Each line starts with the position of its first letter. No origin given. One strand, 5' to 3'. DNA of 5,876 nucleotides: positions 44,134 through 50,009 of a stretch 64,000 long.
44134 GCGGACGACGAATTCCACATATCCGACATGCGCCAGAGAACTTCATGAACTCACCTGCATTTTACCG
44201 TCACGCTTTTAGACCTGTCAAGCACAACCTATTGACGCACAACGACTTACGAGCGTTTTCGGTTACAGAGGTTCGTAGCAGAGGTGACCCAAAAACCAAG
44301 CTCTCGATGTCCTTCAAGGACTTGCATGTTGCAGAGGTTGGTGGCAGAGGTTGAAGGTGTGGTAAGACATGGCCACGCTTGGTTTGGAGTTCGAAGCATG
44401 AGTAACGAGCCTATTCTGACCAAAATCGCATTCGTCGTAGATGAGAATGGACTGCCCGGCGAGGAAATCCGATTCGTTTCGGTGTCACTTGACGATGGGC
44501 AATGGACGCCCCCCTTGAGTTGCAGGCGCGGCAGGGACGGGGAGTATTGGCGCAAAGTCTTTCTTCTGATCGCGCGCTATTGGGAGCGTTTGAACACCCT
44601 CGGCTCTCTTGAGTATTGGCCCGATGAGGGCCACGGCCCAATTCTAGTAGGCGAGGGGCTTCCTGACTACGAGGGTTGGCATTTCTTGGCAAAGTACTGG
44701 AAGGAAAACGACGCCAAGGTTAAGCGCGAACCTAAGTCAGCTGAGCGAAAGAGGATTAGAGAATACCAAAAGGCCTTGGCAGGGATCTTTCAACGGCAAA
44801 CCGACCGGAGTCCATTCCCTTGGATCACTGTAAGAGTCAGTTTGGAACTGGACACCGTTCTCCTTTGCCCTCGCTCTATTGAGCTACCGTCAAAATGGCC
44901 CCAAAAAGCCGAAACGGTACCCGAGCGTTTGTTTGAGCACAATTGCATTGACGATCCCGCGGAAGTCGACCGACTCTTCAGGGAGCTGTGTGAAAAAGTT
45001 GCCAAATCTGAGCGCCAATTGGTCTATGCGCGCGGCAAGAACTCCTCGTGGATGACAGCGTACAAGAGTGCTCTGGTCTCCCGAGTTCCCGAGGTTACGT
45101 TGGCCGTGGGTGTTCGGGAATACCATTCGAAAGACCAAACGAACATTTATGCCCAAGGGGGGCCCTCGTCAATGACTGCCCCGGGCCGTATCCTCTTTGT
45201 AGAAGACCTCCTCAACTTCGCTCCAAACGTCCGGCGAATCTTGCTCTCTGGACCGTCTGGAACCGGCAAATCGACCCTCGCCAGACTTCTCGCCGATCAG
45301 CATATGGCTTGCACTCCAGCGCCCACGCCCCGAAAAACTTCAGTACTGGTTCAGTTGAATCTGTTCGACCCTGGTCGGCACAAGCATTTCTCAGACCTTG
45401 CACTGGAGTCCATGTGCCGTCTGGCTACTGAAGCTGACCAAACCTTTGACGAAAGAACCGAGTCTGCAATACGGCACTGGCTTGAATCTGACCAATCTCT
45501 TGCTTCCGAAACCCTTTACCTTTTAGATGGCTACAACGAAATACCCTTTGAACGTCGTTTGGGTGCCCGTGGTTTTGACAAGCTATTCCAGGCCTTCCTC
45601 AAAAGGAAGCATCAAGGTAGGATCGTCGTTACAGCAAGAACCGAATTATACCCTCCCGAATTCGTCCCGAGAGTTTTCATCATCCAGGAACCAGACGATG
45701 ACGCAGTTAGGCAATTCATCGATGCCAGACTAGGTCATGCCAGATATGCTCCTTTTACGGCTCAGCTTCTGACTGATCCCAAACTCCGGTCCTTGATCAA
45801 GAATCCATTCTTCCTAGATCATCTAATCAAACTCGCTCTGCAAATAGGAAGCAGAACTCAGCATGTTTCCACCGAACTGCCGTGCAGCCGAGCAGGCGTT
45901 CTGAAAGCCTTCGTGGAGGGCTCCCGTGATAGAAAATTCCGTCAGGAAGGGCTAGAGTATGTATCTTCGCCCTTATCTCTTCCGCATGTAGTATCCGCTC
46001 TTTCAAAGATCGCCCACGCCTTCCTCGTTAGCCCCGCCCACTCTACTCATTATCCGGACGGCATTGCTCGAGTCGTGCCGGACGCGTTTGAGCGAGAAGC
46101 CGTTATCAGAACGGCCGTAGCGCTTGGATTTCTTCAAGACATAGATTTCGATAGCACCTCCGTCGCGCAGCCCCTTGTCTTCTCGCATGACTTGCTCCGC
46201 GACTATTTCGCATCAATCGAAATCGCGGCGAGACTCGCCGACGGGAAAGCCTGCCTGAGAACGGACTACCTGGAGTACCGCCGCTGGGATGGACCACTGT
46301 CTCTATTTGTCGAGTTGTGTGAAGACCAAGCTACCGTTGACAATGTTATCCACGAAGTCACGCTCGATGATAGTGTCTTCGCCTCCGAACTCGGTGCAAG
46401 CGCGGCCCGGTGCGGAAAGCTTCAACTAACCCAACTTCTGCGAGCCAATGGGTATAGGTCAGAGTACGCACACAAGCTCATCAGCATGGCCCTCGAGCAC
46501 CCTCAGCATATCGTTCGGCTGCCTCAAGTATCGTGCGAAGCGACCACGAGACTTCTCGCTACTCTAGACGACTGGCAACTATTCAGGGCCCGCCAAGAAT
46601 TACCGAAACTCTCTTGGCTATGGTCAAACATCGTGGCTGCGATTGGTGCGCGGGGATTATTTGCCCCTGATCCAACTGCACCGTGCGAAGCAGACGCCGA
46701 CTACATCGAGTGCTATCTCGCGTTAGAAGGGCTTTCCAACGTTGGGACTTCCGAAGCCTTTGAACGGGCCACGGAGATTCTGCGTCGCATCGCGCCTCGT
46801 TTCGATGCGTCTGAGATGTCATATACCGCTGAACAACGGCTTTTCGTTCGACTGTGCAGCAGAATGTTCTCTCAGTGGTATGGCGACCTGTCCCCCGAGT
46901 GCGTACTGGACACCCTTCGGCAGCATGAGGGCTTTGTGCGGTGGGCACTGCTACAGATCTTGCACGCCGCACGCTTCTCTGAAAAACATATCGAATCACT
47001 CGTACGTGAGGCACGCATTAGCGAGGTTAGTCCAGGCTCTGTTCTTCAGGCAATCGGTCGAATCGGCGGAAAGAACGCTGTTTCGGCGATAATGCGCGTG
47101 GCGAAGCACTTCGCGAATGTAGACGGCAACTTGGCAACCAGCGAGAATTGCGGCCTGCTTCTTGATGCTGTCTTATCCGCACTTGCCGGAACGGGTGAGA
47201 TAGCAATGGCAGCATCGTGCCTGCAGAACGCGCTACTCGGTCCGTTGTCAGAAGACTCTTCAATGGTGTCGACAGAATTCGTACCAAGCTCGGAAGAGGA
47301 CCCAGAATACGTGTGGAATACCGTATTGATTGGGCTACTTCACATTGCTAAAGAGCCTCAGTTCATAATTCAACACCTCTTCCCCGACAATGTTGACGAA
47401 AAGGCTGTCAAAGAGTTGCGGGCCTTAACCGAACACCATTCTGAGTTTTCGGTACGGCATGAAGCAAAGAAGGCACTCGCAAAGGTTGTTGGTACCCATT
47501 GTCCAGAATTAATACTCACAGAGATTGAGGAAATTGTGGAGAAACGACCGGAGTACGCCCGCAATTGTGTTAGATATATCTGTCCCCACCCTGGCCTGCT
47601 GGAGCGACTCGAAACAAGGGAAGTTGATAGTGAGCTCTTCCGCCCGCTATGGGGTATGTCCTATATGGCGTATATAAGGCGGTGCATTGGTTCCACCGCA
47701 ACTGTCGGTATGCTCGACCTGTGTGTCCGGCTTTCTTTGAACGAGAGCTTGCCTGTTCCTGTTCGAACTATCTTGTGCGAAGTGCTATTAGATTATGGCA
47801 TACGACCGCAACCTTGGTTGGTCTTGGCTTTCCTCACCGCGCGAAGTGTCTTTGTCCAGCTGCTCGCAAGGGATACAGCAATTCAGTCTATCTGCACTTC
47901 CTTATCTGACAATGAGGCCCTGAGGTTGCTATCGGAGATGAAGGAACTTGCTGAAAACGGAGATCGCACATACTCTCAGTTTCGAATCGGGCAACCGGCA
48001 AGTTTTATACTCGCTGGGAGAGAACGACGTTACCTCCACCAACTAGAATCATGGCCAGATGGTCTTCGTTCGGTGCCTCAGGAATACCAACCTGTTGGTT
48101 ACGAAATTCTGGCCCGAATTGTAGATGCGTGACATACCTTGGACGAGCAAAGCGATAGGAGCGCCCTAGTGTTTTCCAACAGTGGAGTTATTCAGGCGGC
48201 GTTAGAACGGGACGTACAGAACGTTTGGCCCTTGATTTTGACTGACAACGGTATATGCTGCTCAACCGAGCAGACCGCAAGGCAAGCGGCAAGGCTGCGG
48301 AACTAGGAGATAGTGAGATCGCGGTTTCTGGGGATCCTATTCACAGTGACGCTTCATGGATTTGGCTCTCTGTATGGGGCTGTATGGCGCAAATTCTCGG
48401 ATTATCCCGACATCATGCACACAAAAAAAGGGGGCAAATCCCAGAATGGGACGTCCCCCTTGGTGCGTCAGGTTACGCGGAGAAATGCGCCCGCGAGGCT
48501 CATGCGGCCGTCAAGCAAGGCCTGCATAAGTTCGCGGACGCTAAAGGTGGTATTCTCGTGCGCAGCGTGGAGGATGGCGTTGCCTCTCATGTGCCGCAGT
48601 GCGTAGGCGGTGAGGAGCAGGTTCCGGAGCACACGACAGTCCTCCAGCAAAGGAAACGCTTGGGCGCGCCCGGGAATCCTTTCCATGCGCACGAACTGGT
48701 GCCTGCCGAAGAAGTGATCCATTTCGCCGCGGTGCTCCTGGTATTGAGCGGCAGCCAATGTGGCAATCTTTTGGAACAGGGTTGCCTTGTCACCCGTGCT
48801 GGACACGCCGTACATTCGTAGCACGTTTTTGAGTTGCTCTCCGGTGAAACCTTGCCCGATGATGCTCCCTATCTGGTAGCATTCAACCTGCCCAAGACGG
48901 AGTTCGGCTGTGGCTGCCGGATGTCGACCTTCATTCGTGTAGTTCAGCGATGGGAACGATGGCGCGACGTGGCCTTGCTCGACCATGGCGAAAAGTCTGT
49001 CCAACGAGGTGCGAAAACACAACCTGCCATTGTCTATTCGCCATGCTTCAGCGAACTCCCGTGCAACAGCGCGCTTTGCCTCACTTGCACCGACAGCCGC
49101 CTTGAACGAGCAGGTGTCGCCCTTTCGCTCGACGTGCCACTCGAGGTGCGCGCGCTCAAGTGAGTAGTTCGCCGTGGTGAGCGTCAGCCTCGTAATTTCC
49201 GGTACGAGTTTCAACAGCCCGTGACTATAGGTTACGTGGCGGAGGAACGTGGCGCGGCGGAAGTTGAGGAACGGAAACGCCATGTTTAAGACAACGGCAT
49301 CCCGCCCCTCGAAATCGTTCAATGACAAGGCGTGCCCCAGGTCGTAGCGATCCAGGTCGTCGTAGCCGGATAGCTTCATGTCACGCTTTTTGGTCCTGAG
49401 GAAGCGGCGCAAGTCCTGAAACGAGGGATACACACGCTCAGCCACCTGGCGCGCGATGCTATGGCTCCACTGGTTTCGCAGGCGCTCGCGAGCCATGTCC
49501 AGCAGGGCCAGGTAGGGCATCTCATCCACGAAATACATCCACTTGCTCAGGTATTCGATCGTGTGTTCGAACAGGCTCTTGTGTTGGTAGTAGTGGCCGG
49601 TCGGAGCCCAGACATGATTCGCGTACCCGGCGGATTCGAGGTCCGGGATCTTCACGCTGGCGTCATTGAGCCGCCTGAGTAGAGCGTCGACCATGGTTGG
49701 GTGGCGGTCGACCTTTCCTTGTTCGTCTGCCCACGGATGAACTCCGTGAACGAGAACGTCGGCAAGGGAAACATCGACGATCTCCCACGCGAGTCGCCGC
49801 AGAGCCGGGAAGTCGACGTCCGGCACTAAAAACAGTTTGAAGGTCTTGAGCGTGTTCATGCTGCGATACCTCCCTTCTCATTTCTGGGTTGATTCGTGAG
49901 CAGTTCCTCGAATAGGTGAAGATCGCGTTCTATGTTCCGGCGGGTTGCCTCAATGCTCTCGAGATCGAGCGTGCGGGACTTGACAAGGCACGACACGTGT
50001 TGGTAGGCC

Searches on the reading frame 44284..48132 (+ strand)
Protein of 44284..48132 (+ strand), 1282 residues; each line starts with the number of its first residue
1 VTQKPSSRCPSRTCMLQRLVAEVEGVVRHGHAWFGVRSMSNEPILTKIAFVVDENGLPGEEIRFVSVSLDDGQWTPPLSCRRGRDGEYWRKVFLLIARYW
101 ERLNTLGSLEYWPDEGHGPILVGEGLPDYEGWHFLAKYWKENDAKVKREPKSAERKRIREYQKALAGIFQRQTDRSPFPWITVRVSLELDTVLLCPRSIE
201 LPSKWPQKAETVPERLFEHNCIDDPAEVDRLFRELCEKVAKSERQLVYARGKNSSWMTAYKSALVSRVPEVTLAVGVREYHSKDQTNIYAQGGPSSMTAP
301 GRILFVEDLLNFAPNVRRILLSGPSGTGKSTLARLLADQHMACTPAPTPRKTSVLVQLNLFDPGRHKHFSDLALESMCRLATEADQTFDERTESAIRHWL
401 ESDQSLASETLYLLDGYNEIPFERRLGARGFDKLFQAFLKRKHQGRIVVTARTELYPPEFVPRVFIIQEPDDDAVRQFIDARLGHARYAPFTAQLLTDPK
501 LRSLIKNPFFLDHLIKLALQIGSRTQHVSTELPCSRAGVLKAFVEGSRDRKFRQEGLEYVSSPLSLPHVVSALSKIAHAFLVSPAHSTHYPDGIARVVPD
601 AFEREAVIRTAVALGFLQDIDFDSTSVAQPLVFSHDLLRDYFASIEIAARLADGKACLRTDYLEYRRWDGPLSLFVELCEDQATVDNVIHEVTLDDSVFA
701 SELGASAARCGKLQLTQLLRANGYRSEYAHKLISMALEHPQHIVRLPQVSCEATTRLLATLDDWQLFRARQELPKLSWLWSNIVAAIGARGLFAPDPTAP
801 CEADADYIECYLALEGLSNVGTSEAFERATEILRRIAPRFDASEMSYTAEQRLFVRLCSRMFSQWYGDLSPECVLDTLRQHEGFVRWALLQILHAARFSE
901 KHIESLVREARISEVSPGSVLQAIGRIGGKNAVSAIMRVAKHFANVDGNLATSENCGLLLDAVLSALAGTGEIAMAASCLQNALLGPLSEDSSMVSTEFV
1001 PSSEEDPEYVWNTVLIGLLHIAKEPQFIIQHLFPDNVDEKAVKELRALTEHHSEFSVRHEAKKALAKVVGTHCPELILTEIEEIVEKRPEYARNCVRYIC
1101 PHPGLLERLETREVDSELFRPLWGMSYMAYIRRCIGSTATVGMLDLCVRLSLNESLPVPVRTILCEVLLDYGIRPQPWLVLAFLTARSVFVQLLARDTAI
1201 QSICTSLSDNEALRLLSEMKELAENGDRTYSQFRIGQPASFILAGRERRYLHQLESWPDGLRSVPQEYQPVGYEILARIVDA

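Call 6: search_protein_families(library=pfam, max_evalue=0.1, proteins=[window:44284-48132:+])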
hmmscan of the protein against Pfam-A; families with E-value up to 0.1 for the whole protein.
window:44284-48132:+ (1282 aa): 18 families
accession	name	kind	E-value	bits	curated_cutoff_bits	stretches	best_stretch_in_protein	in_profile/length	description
PF13238.12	AAA_18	-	4.6e-08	34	29.4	1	319-452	1-100/128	AAA domain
PF05729.18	NACHT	-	0.00033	20.9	26.7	1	317-454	1-131/167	NACHT domain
PF00910.28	RNA_helicase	-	0.0004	21.3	21.5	0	319-341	1-23/105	RNA helicase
PF13191.12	AAA_16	-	0.00044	21.2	32.6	1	315-339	23-47/167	AAA ATPase domain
PF13521.12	AAA_28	-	0.00072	20.3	27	1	318-344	1-28/164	AAA domain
PF13401.12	AAA_22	-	0.0013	19.5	27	1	319-362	8-45/130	AAA domain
PF00004.35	AAA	-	0.0032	18.4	21.2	1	319-339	1-21/131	ATPase family associated with various cellular activities (AAA)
PF07728.20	AAA_5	-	0.0074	16.7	22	1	319-340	2-23/139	AAA domain (dynein-related subfamily)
PF20703.3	nSTAND1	-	0.0078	16.3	27.1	1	301-457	18-165/379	Novel STAND NTPase 1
PF20720.3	nSTAND3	-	0.0099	16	27.2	1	317-342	18-43/155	Novel STAND NTPase 3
PF00005.33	ABC_tran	-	0.012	16.6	25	1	318-340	13-35/137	ABC transporter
PF09164.15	VitD-bind_III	-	0.026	14.9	27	0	1060-1096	13-49/65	Vitamin D binding protein, domain III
PF24883.2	NPHP3_N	-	0.031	14.9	24.8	0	319-342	25-48/164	Nephrocystin 3, N-terminal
PF13555.12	AAA_29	-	0.032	14.4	27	1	317-332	22-38/61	P-loop containing region of AAA domain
PF13481.12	AAA_25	-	0.032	14.3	27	0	316-352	33-73/195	AAA domain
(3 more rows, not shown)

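Call 95: search_protein_families(library=padloc, max_evalue=0.01, proteins=[window:44284-48132:+])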
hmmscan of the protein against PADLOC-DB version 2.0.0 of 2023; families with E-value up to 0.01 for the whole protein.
window:44284-48132:+ (1282 aa): 2 families
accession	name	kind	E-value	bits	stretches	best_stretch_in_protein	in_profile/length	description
PDLC02911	VakA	-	0.0052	15.4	1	317-341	3-27/163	-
PDLC04140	mad8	-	0.0057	14.2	0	317-373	28-70/314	mads_8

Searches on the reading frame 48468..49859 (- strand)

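Call 17: search_protein_families(library=pfam, max_evalue=0.001, proteins=[window:48468-49859:-])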
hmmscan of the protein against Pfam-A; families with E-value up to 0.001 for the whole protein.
window:48468-49859:- (463 aa): 0 families

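Call 39: search_protein_families(library=pfam, max_evalue=0.01, proteins=[window:48468-49859:-])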
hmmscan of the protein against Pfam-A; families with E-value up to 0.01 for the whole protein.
window:48468-49859:- (463 aa): 1 family
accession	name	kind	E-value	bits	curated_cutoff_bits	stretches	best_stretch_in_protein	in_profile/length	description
PF02037.33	SAP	-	0.0032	17.5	23.9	1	337-365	4-32/37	SAP domain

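Call 95: search_protein_families(library=padloc, max_evalue=0.01, proteins=[window:48468-49859:-])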
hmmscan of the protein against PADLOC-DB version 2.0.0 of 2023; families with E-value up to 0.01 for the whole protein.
window:48468-49859:- (463 aa): 0 families

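Call 106: search_protein_families(library=phrogs, max_evalue=0.01, proteins=[window:48468-49859:-])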
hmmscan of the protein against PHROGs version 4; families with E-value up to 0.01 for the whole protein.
window:48468-49859:- (463 aa): 0 families
